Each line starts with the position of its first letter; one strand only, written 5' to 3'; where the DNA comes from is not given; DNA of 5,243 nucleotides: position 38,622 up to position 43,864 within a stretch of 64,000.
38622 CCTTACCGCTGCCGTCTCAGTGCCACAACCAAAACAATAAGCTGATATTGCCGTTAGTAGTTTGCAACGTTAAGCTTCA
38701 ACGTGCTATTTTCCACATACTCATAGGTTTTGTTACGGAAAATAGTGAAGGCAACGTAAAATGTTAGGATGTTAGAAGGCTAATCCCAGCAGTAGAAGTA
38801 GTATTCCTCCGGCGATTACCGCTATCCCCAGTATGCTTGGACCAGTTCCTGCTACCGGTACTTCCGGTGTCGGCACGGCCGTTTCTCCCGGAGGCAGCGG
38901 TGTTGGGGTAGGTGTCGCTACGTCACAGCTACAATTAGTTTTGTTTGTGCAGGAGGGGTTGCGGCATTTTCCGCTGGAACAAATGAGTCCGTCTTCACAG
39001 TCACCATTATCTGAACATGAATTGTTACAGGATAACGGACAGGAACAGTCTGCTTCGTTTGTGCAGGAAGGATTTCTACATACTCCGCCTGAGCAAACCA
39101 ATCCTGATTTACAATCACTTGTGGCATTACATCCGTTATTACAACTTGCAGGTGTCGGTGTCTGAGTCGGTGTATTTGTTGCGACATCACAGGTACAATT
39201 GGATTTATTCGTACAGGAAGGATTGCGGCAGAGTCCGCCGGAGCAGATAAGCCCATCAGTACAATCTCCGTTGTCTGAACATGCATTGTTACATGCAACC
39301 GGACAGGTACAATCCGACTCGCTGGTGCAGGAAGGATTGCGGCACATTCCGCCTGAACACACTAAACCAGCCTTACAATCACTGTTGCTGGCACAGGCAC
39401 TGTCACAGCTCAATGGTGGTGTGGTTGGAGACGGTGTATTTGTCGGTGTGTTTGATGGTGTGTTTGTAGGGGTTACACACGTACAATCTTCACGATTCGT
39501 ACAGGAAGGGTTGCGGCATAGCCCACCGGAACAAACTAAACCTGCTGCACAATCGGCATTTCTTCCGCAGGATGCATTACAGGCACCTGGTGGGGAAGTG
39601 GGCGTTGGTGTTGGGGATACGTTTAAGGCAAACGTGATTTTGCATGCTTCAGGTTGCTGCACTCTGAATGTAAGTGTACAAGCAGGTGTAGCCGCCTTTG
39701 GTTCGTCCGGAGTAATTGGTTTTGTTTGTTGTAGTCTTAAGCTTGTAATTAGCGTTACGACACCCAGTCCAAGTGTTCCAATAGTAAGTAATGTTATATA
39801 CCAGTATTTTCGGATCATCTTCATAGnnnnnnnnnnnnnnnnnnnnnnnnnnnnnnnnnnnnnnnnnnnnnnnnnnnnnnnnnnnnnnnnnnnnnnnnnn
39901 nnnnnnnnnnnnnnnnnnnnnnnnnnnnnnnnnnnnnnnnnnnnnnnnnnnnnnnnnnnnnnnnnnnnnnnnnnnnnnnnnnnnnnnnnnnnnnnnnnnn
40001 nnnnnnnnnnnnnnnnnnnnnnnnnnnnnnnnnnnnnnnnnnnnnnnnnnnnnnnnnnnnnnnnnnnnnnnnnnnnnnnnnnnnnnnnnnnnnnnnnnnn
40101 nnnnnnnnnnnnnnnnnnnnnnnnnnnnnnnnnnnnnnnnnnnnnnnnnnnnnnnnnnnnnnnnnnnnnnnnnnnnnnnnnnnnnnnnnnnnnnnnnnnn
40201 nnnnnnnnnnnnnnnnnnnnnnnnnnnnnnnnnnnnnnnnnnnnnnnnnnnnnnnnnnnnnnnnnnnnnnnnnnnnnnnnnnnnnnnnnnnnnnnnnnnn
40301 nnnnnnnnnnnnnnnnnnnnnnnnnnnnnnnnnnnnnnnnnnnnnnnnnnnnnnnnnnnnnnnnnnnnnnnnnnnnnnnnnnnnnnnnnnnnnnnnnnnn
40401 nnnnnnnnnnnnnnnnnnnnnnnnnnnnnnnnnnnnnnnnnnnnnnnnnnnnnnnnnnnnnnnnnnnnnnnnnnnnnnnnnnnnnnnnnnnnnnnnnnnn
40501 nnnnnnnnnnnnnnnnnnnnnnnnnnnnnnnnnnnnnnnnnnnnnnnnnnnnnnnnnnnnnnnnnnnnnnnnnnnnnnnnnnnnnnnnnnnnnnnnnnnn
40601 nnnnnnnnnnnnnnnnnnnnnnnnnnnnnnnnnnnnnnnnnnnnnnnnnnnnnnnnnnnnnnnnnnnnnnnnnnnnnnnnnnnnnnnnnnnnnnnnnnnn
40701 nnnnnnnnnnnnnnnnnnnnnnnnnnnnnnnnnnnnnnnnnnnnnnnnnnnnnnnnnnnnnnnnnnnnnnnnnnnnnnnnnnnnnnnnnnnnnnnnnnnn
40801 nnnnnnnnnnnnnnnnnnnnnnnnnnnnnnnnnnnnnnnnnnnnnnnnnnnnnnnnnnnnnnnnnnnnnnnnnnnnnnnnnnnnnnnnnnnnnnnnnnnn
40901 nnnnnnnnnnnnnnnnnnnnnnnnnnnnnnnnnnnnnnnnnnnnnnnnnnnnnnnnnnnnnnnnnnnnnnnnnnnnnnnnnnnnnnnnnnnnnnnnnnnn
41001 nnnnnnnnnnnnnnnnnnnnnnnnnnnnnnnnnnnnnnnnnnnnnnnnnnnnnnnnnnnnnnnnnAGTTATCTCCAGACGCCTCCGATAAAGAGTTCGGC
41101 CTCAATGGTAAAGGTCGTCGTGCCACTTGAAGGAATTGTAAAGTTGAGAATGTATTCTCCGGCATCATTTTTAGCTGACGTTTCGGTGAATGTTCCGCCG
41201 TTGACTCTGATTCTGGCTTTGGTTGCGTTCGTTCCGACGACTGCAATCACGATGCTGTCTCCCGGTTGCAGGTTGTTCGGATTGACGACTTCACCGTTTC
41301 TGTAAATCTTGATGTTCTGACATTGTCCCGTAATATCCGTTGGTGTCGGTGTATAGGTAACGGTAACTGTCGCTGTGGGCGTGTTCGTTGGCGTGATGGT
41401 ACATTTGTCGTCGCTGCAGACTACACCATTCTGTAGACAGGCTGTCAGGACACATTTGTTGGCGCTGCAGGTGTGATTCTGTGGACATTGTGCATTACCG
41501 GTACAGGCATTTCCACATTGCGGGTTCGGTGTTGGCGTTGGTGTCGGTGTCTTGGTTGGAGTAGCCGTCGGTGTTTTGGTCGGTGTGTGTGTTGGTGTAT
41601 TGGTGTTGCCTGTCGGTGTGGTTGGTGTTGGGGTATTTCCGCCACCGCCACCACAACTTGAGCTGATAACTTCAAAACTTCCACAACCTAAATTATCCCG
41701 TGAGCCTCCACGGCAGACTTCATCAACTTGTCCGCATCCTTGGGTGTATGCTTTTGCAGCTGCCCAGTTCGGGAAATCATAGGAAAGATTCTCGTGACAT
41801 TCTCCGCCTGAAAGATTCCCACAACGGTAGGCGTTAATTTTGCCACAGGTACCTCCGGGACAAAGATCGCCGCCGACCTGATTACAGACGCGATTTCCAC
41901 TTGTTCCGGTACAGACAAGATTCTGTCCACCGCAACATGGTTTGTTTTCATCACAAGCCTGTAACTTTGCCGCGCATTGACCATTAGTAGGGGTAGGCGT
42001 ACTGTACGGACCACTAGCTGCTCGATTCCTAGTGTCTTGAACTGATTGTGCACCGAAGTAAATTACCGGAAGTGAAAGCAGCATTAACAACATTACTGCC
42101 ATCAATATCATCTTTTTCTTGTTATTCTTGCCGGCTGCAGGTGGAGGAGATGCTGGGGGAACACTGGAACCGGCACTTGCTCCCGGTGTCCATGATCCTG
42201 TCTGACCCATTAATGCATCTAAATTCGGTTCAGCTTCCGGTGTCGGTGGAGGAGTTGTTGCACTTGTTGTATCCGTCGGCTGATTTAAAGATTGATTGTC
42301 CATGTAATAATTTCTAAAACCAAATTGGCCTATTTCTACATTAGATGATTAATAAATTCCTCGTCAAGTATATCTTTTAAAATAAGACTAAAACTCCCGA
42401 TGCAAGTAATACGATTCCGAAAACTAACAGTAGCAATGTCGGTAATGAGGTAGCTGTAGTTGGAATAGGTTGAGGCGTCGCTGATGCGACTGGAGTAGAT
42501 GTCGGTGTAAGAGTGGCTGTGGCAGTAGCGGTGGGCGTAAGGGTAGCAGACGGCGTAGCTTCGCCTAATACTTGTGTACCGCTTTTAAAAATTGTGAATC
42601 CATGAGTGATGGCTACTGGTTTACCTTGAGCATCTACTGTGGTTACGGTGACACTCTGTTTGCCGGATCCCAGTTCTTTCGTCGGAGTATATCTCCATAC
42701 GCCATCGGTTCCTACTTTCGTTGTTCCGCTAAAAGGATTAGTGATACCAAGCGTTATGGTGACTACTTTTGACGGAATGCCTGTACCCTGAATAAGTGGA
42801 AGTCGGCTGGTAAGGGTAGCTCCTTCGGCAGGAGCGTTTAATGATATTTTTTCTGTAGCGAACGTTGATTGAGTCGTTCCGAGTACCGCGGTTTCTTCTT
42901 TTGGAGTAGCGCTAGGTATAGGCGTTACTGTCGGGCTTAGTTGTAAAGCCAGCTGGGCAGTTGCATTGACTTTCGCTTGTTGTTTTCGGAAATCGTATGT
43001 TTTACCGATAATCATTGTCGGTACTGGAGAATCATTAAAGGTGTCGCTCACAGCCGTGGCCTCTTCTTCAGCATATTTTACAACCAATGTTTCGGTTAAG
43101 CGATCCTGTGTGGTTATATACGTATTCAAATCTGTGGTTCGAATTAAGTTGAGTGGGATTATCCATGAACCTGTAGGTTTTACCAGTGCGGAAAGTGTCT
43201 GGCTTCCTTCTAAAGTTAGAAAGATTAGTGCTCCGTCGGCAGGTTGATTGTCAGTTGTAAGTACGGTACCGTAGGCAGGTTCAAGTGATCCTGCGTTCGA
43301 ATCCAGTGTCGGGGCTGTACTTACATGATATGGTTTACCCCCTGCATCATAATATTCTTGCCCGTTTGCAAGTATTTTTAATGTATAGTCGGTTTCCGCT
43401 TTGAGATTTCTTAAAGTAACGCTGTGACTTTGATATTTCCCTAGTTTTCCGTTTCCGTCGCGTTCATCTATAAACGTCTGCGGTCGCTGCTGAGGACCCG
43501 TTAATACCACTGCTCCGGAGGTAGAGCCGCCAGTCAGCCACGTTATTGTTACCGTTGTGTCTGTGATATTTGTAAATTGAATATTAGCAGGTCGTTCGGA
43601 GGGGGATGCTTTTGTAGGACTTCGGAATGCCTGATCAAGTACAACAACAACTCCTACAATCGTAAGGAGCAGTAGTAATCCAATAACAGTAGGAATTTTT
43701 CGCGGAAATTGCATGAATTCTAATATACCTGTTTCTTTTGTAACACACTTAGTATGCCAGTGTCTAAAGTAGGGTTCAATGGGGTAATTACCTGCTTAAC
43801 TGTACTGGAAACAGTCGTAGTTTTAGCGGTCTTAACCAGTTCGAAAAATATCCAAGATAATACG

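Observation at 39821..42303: Two 1241-bp tandem gene copies identical apart from ~6-8 N-terminal codons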

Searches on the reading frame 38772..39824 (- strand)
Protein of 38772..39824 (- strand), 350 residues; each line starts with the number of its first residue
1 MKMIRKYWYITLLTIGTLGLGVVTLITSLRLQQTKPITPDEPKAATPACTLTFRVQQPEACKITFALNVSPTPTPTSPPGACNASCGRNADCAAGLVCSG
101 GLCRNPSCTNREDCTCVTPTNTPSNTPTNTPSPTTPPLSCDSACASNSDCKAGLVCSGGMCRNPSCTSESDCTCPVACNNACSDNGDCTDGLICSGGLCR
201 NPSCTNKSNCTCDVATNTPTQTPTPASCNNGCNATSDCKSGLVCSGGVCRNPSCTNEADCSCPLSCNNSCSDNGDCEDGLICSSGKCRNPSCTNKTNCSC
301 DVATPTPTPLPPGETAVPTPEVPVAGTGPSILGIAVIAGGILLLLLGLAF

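Call 9: search_protein_families(library=pfam, proteins=[window:38772-39824:-], max_evalue=0.01)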
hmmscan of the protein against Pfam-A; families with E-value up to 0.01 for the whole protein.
window:38772-39824:- (350 aa): 0 families

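Call 13: find_encoding_contigs(protein=window:38775-39824:-, flank=10000, max_places=10)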
Protein window:38775-39824:- (350 aa): no gene with exactly this product is on record in the collection.

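Call 59: search_protein_families(library=ncbifam, proteins=[window:38772-39824:-], max_evalue=0.01)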
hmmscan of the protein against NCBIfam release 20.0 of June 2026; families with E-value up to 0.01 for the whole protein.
window:38772-39824:- (350 aa): 0 families

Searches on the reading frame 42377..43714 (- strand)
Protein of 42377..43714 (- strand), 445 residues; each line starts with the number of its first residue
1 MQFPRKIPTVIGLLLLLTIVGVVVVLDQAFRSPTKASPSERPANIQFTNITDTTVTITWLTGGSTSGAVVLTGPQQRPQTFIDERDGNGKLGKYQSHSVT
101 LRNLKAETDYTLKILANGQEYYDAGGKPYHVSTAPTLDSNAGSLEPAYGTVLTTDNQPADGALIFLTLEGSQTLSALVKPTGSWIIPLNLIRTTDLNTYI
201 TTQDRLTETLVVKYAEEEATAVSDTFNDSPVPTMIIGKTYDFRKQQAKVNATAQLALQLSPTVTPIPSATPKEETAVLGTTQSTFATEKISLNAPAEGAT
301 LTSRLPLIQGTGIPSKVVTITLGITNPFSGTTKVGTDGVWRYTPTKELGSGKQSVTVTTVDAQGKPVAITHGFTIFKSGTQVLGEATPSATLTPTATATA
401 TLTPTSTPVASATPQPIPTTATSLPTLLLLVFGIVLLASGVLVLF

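Call 9: search_protein_families(library=pfam, proteins=[window:42377-43714:-], max_evalue=0.01)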
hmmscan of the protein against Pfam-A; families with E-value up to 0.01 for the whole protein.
window:42377-43714:- (445 aa): 5 families
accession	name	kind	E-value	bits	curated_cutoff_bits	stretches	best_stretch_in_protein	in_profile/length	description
PF16656.11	Pur_ac_phosph_N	-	5.8e-08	33.6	30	1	44-119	5-83/93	Purple acid Phosphatase, N-terminal domain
PF00041.27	fn3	-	1e-06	29.3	25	1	41-119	2-71/84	Fibronectin type III domain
PF19077.6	Big_13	-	4.7e-06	27.5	27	1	305-366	28-90/102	Bacterial Ig-like domain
PF17963.7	Big_9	-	0.0039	18.5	23.6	1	316-367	33-82/89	Bacterial Ig domain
PF24107.1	DUF7382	-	0.0056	17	27.4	0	349-381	16-46/65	Domain of unknown function (DUF7382)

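Call 14: find_encoding_contigs(protein=window:42380-43714:-, flank=10000, max_places=10)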
Protein window:42380-43714:- (445 aa): 3 contigs read that carry it; 3 places shown.
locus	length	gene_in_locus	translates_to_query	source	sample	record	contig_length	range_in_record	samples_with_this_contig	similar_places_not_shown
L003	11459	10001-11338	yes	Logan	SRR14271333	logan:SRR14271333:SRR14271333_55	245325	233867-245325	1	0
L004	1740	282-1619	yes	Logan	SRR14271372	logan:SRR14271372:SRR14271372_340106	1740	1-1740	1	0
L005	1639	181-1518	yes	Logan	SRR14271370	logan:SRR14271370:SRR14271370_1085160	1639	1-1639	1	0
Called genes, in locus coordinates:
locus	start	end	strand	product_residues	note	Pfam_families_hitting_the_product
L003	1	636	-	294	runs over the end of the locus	PF00226:DnaJ, PF01556:DnaJ_C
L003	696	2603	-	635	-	PF00012:HSP70, PF06723:MreB_Mbl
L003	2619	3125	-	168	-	PF01025:GrpE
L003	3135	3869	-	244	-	PF03444:WHD_HrcA (weak), PF01628:HrcA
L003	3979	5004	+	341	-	PF00963:Cohesin, PF17936:Big_6 (weak), PF19077:Big_13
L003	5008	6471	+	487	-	PF01229:Glyco_hydro_39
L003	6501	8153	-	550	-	PF03023:MurJ, PF13440:Polysacc_synt_3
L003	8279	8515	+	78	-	PF01649:Ribosomal_S20p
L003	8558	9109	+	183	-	PF05137:PilN (weak)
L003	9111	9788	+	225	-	PF04350:PilO (weak)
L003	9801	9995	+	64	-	-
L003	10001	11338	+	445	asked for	PF00041:fn3 (weak), PF16656:Pur_ac_phosph_N, PF19077:Big_13 (weak)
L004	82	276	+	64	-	-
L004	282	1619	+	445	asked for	PF00041:fn3 (weak), PF16656:Pur_ac_phosph_N, PF19077:Big_13 (weak)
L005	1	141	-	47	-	?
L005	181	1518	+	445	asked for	PF00041:fn3 (weak), PF16656:Pur_ac_phosph_N, PF19077:Big_13 (weak)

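Call 32: list_cluster_members(proteins=[P0001, window:39830-41065:-, window:42380-43714:-])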
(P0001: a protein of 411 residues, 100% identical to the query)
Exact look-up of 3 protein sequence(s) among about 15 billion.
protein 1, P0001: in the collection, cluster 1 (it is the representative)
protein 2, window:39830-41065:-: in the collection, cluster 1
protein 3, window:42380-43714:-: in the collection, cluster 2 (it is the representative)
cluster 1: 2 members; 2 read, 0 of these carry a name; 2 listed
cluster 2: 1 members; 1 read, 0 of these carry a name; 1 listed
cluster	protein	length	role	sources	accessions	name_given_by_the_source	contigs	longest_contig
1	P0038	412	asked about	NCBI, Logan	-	-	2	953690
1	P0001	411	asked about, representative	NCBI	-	-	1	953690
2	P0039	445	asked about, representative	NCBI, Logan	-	-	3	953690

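Call 39: find_homologous_proteins(query=window:42380-43714:-, max_evalue=1e-20)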
Query window:42380-43714:- (445 aa): 436 proteins with E <= 1e-20 among 8000 candidates; the best 120 are listed.
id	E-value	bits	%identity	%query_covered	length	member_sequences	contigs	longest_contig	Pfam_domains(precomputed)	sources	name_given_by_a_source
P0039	7.3e-278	939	100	100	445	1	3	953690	PF00041.28,PF19077.7,PF16656.12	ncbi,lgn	-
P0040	9.2e-239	810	84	100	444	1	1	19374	PF00041.28,PF16656.12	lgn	-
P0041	1.2e-203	695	73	100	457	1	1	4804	PF00041.28,PF16656.12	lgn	-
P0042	6.3e-151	521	58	99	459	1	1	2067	-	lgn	-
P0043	5.2e-149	515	58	99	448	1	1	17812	PF00041.28,PF19077.7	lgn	-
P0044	4.8e-138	479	51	100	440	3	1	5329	PF19077.7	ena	-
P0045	5.4e-135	469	56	100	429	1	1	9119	PF19077.7,PF16656.12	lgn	-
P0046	1.1e-134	468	55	99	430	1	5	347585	PF16656.12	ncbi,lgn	-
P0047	1.1e-134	468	54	100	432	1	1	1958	PF00041.28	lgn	-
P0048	4.7e-133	462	51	100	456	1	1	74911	PF19077.7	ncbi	ncbi:Ig-like domain-containing protein [Patescibacteria group bacterium]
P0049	2.4e-132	460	54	100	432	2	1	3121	-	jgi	-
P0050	1.4e-130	454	53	96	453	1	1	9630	PF16656.12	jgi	jgi:hypothetical protein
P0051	1.7e-130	454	54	100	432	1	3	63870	-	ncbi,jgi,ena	-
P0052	4.4e-130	453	50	100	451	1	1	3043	-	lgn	-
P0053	6.8e-130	452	50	100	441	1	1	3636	PF19077.7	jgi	jgi:hypothetical protein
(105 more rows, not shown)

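Call 40: find_encoding_contigs(protein=P0040, flank=10000, max_places=3)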
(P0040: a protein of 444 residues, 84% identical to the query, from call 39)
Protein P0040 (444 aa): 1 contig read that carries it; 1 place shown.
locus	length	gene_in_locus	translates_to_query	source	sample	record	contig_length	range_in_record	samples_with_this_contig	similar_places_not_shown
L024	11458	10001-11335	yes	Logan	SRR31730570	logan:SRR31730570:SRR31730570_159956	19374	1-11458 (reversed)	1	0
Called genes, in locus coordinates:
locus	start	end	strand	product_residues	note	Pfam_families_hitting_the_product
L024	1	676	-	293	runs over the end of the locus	PF00226:DnaJ, PF01556:DnaJ_C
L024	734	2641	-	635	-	PF00012:HSP70, PF06723:MreB_Mbl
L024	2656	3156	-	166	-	PF01025:GrpE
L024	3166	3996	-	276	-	PF03444:WHD_HrcA (faint), PF01628:HrcA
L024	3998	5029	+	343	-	PF00963:Cohesin, PF17936:Big_6 (weak), PF19077:Big_13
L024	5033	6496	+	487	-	PF01229:Glyco_hydro_39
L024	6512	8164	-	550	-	PF01554:MatE (faint), PF03023:MurJ, PF13440:Polysacc_synt_3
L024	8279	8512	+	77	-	PF01649:Ribosomal_S20p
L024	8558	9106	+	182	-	PF05137:PilN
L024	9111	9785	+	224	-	PF04350:PilO (faint)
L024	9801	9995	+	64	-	-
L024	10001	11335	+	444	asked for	PF00041:fn3, PF16656:Pur_ac_phosph_N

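Call 41: find_encoding_contigs(protein=P0041, flank=10000, max_places=3)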
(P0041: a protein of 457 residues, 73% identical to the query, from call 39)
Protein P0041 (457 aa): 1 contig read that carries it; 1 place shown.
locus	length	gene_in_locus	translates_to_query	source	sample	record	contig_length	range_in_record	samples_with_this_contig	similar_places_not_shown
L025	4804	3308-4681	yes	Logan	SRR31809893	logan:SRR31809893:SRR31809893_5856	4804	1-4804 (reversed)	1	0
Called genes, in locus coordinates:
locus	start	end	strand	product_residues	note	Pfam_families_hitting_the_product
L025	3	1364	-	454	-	?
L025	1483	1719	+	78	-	PF01649:Ribosomal_S20p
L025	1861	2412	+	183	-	PF05137:PilN (weak)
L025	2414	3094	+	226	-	PF04350:PilO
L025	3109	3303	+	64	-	-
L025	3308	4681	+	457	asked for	PF00041:fn3 (weak), PF16656:Pur_ac_phosph_N (weak)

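Call 42: find_encoding_contigs(protein=P0043, flank=10000, max_places=3)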
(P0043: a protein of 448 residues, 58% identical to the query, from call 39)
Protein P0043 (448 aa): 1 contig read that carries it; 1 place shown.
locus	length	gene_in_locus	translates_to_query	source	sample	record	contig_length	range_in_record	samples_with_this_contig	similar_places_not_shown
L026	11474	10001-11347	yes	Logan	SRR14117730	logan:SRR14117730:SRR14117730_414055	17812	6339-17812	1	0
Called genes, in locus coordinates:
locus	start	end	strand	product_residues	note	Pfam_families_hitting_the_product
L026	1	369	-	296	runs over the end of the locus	PF00226:DnaJ, PF01556:DnaJ_C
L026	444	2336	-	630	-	PF00012:HSP70, PF06723:MreB_Mbl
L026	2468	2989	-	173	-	PF01025:GrpE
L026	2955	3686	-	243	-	PF01628:HrcA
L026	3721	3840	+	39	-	-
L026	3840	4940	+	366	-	PF00963:Cohesin, PF17936:Big_6 (weak), PF19077:Big_13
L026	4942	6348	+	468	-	PF01229:Glyco_hydro_39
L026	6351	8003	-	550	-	PF01554:MatE (weak), PF03023:MurJ, PF13440:Polysacc_synt_3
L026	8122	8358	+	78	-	PF01649:Ribosomal_S20p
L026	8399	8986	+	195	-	PF05137:PilN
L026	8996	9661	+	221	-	PF04350:PilO (weak)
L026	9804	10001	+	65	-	-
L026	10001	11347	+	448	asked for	PF19077:Big_13 (faint), PF00041:fn3 (weak)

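Call 59: search_protein_families(library=ncbifam, proteins=[window:42377-43714:-], max_evalue=0.01)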
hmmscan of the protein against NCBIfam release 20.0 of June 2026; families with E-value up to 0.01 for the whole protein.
window:42377-43714:- (445 aa): 2 families
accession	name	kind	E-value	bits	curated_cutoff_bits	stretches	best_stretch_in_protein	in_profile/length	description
NF040520.1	Ig_like_BLP2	equivalog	0.00024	19.4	750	1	306-375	540-609/730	Ig-like repeat protein Blp2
NF012211.1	tand_rpt_95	domain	0.0051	16.7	90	0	320-374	29-83/98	tandem-95 repeat protein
